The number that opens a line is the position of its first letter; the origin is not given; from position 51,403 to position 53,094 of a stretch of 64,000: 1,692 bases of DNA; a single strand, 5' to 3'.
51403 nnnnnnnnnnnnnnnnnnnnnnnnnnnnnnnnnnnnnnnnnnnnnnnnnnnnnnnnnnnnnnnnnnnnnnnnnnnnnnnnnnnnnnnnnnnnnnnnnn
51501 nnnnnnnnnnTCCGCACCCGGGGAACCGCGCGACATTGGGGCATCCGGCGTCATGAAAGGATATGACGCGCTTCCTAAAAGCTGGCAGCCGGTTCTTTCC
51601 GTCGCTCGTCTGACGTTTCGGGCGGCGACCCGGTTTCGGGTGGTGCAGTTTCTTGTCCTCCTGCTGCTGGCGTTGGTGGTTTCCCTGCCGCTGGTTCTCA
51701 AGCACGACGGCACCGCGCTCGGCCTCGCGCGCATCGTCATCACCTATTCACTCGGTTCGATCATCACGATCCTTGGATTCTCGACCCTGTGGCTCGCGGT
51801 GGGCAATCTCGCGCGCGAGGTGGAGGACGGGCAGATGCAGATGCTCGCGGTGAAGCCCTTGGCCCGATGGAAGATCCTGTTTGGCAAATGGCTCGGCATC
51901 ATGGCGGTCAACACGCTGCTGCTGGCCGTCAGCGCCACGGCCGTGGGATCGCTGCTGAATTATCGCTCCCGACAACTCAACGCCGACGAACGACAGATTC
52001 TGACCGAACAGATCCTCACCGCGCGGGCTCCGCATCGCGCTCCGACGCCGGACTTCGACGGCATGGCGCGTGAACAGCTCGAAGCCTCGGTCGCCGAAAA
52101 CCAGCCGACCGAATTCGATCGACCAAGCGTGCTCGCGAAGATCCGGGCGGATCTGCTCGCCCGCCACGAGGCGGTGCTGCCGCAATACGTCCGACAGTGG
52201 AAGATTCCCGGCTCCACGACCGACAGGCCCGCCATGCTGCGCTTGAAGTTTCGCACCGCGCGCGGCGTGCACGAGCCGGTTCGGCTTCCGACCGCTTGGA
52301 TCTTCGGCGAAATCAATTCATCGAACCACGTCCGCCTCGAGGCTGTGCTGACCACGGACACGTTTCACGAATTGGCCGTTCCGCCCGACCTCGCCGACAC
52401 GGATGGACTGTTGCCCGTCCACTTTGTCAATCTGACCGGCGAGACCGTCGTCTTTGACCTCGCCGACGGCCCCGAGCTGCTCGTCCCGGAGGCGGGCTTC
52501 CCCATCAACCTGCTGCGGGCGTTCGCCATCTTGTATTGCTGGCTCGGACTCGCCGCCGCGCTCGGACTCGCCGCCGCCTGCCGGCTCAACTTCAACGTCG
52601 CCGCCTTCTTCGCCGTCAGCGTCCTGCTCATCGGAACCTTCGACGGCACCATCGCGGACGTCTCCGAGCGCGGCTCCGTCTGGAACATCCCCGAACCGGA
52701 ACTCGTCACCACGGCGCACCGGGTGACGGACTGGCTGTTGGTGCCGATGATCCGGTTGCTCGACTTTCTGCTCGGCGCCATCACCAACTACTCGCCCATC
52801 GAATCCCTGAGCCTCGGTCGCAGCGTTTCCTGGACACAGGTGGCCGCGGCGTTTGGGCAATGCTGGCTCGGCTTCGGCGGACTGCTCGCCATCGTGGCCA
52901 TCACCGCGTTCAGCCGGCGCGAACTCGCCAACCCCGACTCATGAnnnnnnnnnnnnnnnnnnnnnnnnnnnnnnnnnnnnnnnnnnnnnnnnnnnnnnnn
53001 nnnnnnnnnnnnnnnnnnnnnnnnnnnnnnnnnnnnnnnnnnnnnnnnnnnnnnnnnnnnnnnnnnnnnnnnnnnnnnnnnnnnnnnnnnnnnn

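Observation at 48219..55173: ABC-2-type module bracketed by two different PPIase families and containing an uncharacterised '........' protein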

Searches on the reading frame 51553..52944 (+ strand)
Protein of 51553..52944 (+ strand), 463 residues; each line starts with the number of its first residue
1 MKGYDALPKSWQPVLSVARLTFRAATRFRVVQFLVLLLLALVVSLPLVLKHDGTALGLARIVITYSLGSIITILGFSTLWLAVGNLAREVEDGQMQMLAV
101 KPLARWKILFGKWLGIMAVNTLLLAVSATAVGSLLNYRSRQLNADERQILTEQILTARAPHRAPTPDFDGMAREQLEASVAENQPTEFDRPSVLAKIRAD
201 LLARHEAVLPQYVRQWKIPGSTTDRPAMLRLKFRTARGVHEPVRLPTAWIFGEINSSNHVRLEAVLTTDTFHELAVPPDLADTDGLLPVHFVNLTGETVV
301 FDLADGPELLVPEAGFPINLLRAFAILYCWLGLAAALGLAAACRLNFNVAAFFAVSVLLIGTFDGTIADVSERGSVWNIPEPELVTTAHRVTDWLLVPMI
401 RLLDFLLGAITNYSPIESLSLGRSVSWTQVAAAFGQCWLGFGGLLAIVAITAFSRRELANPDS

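Call 3: search_protein_families(library=pfam, proteins=[window:51553-52944:+], max_evalue=0.01)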
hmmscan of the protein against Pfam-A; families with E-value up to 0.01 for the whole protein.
window:51553-52944:+ (463 aa): 2 families
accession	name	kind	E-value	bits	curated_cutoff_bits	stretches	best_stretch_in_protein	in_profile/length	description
PF12679.13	ABC2_membrane_2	-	1e-08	35.2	27.2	1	69-131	73-133/283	ABC-2 family transporter protein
PF12698.13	ABC2_membrane_3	-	0.0019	17.8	31.6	1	64-128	161-226/347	ABC-2 family transporter protein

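Call 4: search_protein_families(library=ncbifam, proteins=[window:51553-52944:+], max_evalue=0.01)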
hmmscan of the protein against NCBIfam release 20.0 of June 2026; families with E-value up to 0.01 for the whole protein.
window:51553-52944:+ (463 aa): 1 family
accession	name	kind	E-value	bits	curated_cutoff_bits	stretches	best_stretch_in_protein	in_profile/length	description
TIGR03518.1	ABC_perm_GldF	equivalog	0.00025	21.2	288.5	1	31-129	17-116/240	gliding motility-associated ABC transporter permease subunit GldF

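Call 51: search_solved_structures(query=window:51553-52944:+, max_evalue=10)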
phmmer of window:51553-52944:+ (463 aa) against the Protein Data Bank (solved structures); distinct sequences matched with E-value up to 10: 2.
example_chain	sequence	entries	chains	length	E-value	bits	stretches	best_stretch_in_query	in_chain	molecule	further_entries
9qbx_A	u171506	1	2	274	1.4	11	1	268-340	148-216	Epimerase opaE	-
5eil_A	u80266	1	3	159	1.9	10.5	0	272-301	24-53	TRI-05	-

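Call 76: find_homologous_proteins(query=window:51553-52944:+, max_evalue=0.001)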
Query window:51553-52944:+ (463 aa): 247 proteins with E <= 0.001 among 8000 candidates; the best 120 are listed.
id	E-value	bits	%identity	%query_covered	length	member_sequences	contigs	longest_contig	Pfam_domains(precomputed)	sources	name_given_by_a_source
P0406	1.5e-241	820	80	99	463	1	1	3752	PF12679.14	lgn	-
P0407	1.8e-232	790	76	100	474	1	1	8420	PF12679.14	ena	-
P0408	1.5e-176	606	61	99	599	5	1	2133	PF12679.14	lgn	-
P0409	1.6e-176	606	61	99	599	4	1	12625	PF12679.14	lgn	-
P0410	1.8e-165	569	59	99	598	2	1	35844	-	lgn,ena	-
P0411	6.9e-159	548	57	99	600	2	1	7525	PF12679.14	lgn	-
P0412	1.6e-156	540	55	99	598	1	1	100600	PF10947.14,PF12679.14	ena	-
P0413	7.8e-154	531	56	99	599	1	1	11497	PF12679.14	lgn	-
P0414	8.4e-150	518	54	99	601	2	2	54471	-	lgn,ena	-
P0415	5.3e-122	426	46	99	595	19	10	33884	PF12679.14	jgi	jgi:hypothetical protein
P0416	3.0e-120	420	44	99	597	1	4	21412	-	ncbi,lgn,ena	-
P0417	3.7e-120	420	47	99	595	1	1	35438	PF12679.14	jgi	jgi:hypothetical protein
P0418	1.4e-117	412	44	99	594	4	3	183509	PF12679.14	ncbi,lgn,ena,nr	ncbi:MAG: hypothetical protein CMO80_20930 [Verrucomicrobiales bacterium]|nr:hypothetical protein [V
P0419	3.1e-116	407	45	99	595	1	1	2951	PF12679.14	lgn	-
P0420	3.7e-102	361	42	97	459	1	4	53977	-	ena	-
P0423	1.2e-100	356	42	97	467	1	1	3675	PF12679.14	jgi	jgi:hypothetical protein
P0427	1.9e-98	348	41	97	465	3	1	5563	PF12679.14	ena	-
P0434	6.5e-97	343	42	99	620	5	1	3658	PF10947.14,PF12679.14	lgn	-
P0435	7.9e-97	343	40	97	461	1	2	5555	PF12679.14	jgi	jgi:hypothetical protein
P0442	5.0e-96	341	42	97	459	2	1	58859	PF12679.14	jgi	jgi:ABC-type transport system involved in multi-copper enzyme maturation permease subunit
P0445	1.4e-95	339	42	99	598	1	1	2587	PF10947.14,PF12679.14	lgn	-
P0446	1.7e-95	339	42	98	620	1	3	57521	PF10947.14,PF12679.14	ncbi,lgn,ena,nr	ncbi:MAG: hypothetical protein B9S33_08100 [Pedosphaera sp. Tous-C6FEB]|nr:MAG: hypothetical protein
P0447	1.9e-95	339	38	98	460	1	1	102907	PF12679.14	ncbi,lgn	-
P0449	3.3e-95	338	41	99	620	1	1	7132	PF10947.14,PF12679.14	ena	-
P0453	1.8e-94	335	42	98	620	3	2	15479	PF10947.14,PF12679.14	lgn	-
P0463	1.8e-93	332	41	97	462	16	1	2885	PF12679.14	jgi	jgi:hypothetical protein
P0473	6.0e-93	330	41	98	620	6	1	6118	PF10947.14,PF12679.14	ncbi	ncbi:MAG: DUF2628 domain-containing protein [Limisphaerales bacterium]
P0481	1.8e-92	329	41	98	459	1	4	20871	PF12679.14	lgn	-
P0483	2.4e-92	328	40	97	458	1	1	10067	PF12679.14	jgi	jgi:hypothetical protein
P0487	5.6e-92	327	39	97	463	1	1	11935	PF12679.14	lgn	-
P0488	5.8e-92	327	41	98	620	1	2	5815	PF10947.14,PF12679.14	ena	-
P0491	7.2e-92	327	40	97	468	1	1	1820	PF12679.14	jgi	jgi:hypothetical protein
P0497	3.2e-91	325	40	97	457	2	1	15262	PF12679.14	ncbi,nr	ncbi:MAG: hypothetical protein NTW03_06845 [Verrucomicrobia bacterium]|nr:hypothetical protein [Verr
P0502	6.4e-91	324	38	97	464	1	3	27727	PF12679.14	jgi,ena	jgi:hypothetical protein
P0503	6.5e-91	324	38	97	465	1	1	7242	PF12679.14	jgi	jgi:hypothetical protein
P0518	4.1e-90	321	38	97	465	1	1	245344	PF12679.14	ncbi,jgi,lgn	ncbi:MAG TPA: hypothetical protein VGN23_05885 [Verrucomicrobiae bacterium]|jgi:hypothetical protein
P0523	6.5e-90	320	39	97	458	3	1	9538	PF12679.14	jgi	jgi:ABC-2 family transporter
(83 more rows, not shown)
